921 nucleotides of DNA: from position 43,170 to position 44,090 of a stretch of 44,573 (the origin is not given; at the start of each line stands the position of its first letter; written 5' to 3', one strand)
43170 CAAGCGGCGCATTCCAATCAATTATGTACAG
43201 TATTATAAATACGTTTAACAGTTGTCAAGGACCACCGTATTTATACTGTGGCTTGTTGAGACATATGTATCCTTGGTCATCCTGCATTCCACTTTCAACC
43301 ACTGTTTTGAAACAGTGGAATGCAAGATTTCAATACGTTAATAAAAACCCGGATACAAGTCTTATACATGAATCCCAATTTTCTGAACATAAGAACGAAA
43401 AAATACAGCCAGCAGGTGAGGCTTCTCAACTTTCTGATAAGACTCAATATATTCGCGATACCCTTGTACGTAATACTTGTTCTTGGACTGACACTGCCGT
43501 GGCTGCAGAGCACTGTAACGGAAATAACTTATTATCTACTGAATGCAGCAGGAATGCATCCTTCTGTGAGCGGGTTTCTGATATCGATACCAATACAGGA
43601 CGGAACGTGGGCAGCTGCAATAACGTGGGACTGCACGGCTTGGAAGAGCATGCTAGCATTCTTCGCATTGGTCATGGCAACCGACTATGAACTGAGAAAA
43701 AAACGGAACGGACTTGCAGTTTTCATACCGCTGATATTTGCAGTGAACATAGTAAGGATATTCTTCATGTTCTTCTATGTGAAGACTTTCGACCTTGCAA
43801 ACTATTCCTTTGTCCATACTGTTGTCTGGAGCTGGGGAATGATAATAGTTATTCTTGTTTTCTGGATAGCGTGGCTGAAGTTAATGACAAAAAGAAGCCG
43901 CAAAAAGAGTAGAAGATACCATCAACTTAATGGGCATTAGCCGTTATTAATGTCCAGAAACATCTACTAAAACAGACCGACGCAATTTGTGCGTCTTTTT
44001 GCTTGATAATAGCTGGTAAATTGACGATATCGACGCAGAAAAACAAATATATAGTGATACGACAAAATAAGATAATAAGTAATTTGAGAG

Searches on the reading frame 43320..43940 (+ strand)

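Call 15: search_protein_families(library=pfam, proteins=[window:43320-43940:+], max_evalue=0.1)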
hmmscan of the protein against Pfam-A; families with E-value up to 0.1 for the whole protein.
window:43320-43940:+ (206 aa): 1 family
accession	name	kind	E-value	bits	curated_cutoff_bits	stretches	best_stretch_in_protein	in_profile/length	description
PF09721.15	Exosortase_EpsH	-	1.3e-10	41.6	25.7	1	32-186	98-253/254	Transmembrane exosortase (Exosortase_EpsH)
